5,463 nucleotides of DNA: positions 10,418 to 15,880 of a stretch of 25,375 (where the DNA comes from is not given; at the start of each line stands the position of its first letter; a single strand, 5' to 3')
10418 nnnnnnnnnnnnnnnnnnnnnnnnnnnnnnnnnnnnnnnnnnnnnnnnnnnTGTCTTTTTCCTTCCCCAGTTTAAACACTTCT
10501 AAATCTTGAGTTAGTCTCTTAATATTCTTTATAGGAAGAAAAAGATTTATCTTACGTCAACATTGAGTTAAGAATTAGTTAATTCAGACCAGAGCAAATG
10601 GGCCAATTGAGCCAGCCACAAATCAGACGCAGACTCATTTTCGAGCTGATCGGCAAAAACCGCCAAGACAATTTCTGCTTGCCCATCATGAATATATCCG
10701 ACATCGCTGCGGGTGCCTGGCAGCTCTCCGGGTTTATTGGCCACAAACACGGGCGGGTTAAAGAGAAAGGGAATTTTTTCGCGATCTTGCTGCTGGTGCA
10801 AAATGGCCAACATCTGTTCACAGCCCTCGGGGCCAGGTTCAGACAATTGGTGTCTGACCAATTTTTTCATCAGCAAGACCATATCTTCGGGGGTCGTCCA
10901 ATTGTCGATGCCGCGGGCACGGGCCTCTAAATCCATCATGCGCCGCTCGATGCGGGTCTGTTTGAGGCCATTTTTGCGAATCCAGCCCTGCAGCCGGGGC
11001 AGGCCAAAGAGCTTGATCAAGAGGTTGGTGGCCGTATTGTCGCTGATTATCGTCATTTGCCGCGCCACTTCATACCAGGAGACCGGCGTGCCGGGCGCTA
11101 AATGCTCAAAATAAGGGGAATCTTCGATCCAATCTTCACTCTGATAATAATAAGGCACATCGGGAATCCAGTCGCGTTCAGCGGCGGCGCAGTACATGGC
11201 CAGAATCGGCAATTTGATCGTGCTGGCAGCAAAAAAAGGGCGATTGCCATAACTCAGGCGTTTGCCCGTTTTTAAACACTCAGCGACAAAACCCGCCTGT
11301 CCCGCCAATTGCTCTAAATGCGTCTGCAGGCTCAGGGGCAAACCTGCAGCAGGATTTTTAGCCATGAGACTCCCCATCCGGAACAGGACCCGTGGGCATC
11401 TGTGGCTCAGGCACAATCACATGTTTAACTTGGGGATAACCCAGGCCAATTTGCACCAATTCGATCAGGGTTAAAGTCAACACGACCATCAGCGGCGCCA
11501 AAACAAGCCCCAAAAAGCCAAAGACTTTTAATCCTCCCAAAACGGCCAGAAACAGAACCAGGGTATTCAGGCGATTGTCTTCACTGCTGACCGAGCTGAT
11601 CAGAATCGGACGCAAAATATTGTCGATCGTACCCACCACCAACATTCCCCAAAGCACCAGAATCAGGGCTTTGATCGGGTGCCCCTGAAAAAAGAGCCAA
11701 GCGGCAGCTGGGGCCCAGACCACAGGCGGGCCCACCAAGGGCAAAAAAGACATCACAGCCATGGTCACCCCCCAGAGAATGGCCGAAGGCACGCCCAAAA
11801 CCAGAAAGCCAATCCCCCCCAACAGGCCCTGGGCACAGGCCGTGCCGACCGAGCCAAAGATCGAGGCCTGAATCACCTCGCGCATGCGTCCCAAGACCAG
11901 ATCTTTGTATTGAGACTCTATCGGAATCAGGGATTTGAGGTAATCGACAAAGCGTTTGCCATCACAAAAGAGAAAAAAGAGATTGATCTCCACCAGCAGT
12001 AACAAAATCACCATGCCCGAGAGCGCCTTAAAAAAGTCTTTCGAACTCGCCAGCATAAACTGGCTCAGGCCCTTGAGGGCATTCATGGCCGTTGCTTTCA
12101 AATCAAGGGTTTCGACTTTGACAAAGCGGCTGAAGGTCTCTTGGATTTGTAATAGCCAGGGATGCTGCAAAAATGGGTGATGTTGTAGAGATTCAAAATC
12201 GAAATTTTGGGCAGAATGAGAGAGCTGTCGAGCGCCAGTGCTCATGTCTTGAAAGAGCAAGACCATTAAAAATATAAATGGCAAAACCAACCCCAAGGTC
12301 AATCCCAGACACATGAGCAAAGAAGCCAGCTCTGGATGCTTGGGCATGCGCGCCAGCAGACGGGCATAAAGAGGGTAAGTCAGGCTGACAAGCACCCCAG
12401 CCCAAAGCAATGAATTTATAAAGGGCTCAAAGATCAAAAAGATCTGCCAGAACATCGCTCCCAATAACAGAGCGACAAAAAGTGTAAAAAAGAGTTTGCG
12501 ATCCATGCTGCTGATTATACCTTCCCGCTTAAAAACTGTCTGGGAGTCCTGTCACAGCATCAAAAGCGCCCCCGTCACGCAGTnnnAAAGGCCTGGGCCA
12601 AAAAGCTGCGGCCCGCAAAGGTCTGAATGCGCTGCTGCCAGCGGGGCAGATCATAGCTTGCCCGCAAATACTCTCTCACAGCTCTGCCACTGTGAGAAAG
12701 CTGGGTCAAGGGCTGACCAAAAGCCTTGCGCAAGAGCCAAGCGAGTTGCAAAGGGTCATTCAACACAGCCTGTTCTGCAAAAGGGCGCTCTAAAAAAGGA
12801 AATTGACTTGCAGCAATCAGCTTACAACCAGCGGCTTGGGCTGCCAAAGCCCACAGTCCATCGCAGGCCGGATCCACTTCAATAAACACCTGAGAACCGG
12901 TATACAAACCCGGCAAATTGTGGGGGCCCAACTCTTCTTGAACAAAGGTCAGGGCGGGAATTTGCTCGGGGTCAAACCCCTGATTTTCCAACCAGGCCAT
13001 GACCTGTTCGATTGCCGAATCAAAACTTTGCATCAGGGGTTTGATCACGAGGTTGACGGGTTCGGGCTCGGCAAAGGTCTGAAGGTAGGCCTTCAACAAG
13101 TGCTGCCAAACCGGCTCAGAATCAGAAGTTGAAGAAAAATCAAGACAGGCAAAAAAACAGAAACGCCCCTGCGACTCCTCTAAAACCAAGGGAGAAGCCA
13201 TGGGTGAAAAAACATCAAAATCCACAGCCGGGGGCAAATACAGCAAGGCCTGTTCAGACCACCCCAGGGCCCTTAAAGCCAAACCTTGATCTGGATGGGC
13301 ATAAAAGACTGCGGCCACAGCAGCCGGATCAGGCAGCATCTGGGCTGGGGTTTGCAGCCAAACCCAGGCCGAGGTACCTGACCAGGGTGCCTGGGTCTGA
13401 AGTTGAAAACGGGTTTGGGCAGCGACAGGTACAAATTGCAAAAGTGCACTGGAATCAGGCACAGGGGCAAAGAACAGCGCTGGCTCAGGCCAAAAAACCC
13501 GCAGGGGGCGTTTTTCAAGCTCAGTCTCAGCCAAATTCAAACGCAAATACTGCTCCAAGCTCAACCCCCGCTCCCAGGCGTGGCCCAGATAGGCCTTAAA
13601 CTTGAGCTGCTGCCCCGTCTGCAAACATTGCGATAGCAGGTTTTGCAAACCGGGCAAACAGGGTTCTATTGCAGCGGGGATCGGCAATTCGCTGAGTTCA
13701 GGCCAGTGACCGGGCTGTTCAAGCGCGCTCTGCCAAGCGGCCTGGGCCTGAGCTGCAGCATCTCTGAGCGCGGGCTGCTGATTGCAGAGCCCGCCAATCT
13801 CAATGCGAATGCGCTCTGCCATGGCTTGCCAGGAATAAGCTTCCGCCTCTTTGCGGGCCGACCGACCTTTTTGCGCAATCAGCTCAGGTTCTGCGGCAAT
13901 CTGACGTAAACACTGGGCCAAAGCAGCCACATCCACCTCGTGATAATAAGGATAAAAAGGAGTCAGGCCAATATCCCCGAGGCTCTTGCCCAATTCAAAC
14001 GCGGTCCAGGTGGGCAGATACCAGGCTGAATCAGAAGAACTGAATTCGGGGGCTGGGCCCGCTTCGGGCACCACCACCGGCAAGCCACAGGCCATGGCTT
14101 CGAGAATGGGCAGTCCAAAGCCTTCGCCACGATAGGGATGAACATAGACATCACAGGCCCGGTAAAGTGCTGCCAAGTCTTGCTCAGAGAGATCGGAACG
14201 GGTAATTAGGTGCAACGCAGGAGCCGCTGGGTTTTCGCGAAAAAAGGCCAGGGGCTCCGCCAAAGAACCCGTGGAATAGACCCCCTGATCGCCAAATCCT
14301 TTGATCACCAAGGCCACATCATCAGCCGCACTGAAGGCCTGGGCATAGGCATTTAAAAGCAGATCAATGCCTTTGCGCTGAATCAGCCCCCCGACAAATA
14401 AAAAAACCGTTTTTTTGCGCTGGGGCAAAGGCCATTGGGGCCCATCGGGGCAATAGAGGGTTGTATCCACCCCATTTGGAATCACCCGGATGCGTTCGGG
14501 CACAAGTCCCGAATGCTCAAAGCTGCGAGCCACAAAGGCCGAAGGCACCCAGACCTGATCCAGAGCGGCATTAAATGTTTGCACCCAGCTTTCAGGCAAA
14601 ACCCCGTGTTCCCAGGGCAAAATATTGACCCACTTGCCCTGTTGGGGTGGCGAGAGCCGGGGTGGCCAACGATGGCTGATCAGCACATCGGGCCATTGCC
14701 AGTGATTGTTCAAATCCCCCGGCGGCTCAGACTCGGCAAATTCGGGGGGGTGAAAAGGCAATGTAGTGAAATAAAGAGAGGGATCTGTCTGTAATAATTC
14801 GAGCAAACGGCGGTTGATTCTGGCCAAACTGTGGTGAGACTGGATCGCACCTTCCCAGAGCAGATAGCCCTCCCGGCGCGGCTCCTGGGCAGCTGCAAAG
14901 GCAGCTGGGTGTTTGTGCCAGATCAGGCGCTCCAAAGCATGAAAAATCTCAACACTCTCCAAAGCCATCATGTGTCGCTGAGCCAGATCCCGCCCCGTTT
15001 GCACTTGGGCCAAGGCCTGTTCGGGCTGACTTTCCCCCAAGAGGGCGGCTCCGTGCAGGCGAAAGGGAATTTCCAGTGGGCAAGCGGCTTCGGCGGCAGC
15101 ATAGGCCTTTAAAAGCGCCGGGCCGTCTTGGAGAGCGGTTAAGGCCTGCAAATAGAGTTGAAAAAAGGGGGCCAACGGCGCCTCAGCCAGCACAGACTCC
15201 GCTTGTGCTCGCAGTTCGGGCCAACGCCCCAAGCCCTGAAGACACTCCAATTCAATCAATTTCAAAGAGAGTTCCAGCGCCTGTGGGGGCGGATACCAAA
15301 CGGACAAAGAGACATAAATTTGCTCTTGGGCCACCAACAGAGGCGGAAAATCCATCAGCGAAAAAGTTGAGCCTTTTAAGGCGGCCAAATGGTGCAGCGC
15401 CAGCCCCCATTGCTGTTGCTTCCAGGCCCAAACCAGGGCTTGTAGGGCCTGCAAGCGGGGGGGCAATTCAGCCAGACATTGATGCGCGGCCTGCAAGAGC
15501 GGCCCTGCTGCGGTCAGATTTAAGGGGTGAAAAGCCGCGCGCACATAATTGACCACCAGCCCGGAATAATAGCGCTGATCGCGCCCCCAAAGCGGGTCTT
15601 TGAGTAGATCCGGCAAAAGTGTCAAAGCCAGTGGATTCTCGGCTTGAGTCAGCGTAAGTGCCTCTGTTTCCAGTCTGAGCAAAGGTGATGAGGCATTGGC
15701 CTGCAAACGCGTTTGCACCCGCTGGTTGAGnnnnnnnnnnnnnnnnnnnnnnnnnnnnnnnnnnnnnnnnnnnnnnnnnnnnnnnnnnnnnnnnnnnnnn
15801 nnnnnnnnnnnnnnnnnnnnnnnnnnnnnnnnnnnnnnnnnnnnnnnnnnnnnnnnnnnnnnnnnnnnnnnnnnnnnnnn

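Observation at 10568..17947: Glycan-biosynthesis operon: UDP-HexNAc dehydrogenase, 1347-aa triple-GT giant, leaderless AI-2E transporter and class A beta-lactamase-like hydrolase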

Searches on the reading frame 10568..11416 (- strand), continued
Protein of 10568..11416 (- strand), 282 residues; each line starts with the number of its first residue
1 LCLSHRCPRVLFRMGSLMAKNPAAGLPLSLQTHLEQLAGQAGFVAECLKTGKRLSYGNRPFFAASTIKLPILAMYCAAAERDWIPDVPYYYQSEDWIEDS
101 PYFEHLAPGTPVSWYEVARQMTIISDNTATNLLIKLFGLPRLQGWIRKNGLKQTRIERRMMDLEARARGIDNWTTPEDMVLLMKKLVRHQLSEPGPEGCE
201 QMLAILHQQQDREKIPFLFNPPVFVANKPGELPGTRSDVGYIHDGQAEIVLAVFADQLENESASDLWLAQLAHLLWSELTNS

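Call 35: find_encoding_contigs(protein=P0075, flank=8000, max_places=1)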
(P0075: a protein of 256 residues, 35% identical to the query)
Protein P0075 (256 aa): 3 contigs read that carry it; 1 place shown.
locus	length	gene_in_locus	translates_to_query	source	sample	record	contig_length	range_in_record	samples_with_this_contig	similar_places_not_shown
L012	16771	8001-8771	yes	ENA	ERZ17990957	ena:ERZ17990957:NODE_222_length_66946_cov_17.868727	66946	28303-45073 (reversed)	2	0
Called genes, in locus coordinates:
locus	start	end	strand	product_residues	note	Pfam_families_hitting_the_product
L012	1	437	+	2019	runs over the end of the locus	PF13205:Big_5 (weak), PF11974:bMG3 (faint), PF01835:MG2, PF07703:A2M_BRD, PF00207:A2M, PF19516:DUF6049 (weak), PF17973:bMG10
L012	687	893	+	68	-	-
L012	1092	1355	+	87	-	PF01850:PIN (weak)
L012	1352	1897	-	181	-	PF01596:Methyltransf_3, PF13578:Methyltransf_24 (weak)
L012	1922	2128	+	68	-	-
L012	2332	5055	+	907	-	PF00082:Peptidase_S8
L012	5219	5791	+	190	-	-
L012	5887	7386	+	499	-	-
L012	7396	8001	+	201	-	PF11667:DUF3267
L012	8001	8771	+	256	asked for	PF13354:Beta-lactamase2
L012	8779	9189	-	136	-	-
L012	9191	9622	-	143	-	PF00115:COX1 (weak)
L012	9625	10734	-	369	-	-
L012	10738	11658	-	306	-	PF11563:Protoglobin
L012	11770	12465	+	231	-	PF00027:cNMP_binding, PF13545:HTH_Crp_2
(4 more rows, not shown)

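Call 36: find_encoding_contigs(protein=P0069, flank=8000, max_places=1)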
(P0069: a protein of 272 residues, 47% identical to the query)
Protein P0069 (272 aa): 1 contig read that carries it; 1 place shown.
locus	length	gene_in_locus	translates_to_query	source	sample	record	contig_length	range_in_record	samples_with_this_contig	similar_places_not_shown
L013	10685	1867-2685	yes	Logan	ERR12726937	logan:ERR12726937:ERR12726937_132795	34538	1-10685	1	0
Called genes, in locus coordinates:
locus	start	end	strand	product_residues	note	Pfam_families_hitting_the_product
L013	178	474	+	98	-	PF01609:DDE_Tnp_1 (weak)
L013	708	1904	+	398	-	PF01594:AI-2E_transport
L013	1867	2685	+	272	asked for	PF13354:Beta-lactamase2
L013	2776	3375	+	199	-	-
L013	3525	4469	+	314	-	PF08450:SGL, PF03088:Str_synth (weak)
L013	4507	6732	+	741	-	PF00384:Molybdopterin, PF01568:Molydop_binding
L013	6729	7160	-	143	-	PF00472:RF-1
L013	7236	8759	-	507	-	PF01134:GIDA, PF03486:HI0933_like (faint), PF07992:Pyr_redox_2, PF12831:FAD_oxidored (faint), PF13738:Pyr_redox_3 (weak), PF00070:Pyr_redox, PF02852:Pyr_redox_dim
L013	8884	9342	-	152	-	-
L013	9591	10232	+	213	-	PF10755:DUF2585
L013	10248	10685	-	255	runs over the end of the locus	PF01464:SLT (weak)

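Call 88: search_protein_families(library=padloc, proteins=[window:10568-11365:-], max_evalue=0.001)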
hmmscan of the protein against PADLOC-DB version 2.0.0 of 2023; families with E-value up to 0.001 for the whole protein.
window:10568-11365:- (265 aa): 0 families

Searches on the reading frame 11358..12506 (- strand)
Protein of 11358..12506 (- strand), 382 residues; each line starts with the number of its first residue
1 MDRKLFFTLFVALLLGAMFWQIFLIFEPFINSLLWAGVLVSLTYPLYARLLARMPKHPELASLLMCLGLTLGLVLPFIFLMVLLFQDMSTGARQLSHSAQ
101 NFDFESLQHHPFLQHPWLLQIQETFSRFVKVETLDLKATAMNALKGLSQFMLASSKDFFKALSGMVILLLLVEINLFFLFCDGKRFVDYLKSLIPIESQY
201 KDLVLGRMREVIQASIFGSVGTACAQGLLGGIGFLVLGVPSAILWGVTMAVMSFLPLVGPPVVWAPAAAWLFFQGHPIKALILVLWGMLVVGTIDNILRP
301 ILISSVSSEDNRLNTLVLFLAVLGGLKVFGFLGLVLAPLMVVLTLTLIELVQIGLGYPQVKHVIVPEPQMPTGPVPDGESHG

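Call 4: search_protein_families(library=pfam, proteins=[window:11358-12506:-], max_evalue=0.01)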
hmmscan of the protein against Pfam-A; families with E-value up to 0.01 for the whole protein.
window:11358-12506:- (382 aa): 1 family
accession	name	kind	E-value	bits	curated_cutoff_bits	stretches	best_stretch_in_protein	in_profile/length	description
PF01594.21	AI-2E_transport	-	1.5e-42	146.4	34.3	1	7-349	2-324/327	AI-2E family transporter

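Call 5: search_protein_families(library=ncbifam, proteins=[window:11358-12506:-], max_evalue=0.01)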
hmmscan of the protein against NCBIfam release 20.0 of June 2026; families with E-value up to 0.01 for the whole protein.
window:11358-12506:- (382 aa): 2 families
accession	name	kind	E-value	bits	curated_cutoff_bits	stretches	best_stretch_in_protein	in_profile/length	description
NF008216.0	PRK10983.1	equivalog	5.9e-29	101.4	305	1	8-349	13-342/370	AI-2E family transporter YdiK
TIGR02872.1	spore_ytvI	equivalog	9.8e-22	77.8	198.15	1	7-349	5-337/341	sporulation integral membrane protein YtvI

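Call 88: search_protein_families(library=padloc, proteins=[window:11358-12506:-], max_evalue=0.001)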
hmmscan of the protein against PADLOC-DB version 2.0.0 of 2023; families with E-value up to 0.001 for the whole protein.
window:11358-12506:- (382 aa): 0 families

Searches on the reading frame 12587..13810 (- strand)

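Call 7: search_protein_families(library=pfam, proteins=[window:12587-13810:-], max_evalue=10)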
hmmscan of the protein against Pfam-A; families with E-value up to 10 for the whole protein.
seq(408 aa): 1 family
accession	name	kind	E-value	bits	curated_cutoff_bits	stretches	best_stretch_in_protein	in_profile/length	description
PF18016.8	SAM_3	-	0.045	14.1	22.6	1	264-283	9-28/65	SAM domain (Sterile alpha motif)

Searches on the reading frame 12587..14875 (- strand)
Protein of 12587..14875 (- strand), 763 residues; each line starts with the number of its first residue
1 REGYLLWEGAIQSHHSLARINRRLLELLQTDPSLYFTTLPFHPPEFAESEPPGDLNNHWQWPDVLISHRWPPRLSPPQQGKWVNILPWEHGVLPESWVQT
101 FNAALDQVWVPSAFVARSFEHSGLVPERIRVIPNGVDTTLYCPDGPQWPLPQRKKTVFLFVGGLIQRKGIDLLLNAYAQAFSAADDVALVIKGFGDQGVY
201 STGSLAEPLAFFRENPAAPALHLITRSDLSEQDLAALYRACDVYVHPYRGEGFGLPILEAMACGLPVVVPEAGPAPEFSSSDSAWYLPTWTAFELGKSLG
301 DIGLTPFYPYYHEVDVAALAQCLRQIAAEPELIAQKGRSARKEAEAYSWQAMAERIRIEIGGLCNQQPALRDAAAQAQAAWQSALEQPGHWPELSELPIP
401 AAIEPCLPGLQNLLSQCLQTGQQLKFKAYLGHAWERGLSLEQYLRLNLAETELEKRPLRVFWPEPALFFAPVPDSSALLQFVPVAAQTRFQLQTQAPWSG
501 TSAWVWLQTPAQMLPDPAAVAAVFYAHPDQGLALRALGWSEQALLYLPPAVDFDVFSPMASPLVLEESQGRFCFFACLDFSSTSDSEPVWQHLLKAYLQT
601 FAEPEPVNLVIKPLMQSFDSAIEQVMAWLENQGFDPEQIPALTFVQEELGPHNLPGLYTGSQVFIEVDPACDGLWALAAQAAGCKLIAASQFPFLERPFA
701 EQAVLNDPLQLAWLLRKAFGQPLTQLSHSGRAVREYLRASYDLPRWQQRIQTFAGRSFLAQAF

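Call 41: predict_structure(alignment_id=A5)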
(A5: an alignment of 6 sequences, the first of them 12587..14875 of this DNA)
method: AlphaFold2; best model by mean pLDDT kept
length: 763 residues; sequences in the alignment: 6
mean_pLDDT: 42.3   pTM: 0.30
mean pLDDT of the five models: 42.3, 41.3, 39.9, 36.9, 36.8
residues with pLDDT >= 90: 0; 70-90: 40; 50-70: 206; < 50: 517
segments of 3 or more residues with pLDDT < 50: 1-153, 162-168, 194-207, 226-229, 249-256, 270-316, 343-375, 399-402, 450-511, 520-522, 547-578, 582-586, 600-608, 640-642, 644-763
pLDDT, mean of each block of 10 residues (from residue 1): 30 33 42 33 25 26 23 29 26 29 30 30 28 32 36 53 46 65 70 44 46 70 54 58 54 44 52 31 31 32 26 42 59 52 44 40 36 48 56 60 58 74 72 65 58 36 31 28 29 32 37 53 51 58 48 38 37 45 52 56 43 58 67 62 45 32 27 33 27 23 31 33 26 26 37 31 27
secondary structure, 60 per line:
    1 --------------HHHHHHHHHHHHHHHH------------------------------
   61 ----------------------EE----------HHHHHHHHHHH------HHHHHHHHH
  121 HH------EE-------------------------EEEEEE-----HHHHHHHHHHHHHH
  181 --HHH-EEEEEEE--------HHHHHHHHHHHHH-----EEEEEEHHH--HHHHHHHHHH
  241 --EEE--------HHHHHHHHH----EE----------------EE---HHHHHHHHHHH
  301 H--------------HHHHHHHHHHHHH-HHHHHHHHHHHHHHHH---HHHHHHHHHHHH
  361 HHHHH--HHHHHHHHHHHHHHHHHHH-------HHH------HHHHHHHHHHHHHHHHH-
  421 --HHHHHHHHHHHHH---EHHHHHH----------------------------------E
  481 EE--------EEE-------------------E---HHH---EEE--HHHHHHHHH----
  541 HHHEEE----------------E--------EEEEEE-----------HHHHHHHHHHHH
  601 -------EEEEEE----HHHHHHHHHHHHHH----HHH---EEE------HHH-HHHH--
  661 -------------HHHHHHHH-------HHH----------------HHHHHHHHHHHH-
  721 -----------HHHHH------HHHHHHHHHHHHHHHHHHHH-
elements in order (helices of 4 or more, strands of 3 or more residues): H15-30 H95-105 H112-122 E156-161 H167-180 E187-193 H202-214 E220-225 H231-240 E243-245 H254-262 H290-301 H316-328 H330-345 H349-365 H368-386 H403-419 H423-435 H440-445 E480-482 E491-493 E523-525 H528-536 E544-546 E572-577 H589-600 E608-613 H618-631 E642-644 H655-658 H674-681 H708-719 H732-736 H743-762

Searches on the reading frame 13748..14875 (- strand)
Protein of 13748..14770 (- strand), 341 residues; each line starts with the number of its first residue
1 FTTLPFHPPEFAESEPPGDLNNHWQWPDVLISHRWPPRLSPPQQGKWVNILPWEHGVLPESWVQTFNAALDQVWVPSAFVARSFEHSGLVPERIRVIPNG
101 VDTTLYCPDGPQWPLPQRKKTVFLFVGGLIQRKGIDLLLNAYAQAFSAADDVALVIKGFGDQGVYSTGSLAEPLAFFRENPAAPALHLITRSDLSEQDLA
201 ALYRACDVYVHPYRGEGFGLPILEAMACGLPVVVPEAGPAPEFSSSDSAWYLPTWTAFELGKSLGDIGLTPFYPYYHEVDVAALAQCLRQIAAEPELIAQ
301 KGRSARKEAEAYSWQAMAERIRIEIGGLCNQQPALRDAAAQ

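Call 7: search_protein_families(library=pfam, proteins=[window:13748-14770:-], max_evalue=10)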
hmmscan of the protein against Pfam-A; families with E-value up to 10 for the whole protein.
seq(341 aa): 6 families
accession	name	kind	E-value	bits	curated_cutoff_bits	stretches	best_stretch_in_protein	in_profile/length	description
PF00534.26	Glycos_transf_1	-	1.3e-20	74.1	26.4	1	118-243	13-130/172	Glycosyl transferases group 1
PF13692.12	Glyco_trans_1_4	-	2.2e-20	73.8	27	1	121-243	2-114/142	Glycosyl transferases group 1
PF20706.3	GT4-conflict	-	2.8e-12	46.8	26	1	114-320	191-384/385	Family 4 Glycosyltransferase in conflict systems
PF13439.12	Glyco_transf_4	-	4.7e-08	33.7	28.5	1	37-104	108-169/170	Glycosyltransferase Family 4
PF13524.12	Glyco_trans_1_2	-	1.7e-06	28.5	25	1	191-321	32-142/144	Glycosyl transferase-like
PF13579.12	Glyco_trans_4_4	-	0.0073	17.1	29.7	1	51-100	110-158/158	Glycosyl transferase 4-like domain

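Call 64: search_solved_structures(query=A4, max_evalue=0.00001)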
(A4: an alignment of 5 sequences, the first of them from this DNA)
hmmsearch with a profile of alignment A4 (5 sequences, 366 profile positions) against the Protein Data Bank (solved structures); distinct sequences matched with E-value up to 0.00001: 15.
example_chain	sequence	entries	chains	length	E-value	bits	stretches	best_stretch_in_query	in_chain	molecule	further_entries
7qsg_A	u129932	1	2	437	1.5e-13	53.4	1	119-280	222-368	D-inositol 3-phosphate glycosyltransferase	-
6tvp_A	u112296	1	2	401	9.6e-13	50.8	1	95-280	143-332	Alpha-maltose-1-phosphate synthase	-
3oka_A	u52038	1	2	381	4.1e-12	48.7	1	97-278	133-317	GDP-mannose-dependent alpha-(1-6)-phosphatidylinositol monomannoside mannosyltransferase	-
3okc_A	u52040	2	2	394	4.5e-12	48.6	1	97-278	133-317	GDP-mannose-dependent alpha-(1-6)-phosphatidylinositol monomannoside mannosyltransferase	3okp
3c4q_A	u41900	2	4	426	1.4e-10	43.7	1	120-274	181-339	Predicted glycosyltransferases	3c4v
3c48_A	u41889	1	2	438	1.5e-10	43.6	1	120-274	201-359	Predicted glycosyltransferases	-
6kih_A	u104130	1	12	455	2.4e-10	42.9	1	128-273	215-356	Tll1590 protein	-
4n9w_A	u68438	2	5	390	5.1e-09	38.6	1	131-271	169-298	GDP-mannose-dependent alpha-(1-2)-phosphatidylinositol mannosyltransferase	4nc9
2gej_A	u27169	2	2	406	5.7e-09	38.4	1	131-271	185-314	PHOSPHATIDYLINOSITOL MANNOSYLTRANSFERASE (PimA)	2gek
4xso_B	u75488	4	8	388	1.3e-08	37.2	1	108-286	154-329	Alr3699 protein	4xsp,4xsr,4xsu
3oy2_A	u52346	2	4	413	1.5e-07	33.8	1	130-298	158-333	Glycosyltransferase B736L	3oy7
5i45_A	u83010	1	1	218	2.9e-07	32.8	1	135-287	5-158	Glycosyl transferases group 1 family protein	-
9dcm_B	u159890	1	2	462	4.8e-07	32.1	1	156-282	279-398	Sucrose-phosphate synthase-like protein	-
8vrf_B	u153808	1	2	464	4.9e-07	32.1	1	156-282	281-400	Sucrose-phosphate synthase-like protein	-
8uag_A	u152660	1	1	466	4.9e-07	32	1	156-282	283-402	Sucrose-phosphate synthase-like protein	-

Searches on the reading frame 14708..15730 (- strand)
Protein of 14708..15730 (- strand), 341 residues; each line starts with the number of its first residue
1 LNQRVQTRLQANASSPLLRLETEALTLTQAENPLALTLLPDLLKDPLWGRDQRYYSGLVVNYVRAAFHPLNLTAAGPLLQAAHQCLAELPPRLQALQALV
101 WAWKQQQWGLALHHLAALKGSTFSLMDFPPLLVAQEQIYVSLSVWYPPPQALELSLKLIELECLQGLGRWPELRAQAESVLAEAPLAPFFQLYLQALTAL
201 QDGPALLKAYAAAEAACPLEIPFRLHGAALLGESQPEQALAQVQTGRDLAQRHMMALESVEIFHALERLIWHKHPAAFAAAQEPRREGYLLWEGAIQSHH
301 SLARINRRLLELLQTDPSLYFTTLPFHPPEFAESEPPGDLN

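Call 7: search_protein_families(library=pfam, proteins=[window:14708-15730:-], max_evalue=10)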
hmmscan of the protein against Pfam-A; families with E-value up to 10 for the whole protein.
seq(341 aa): 0 families
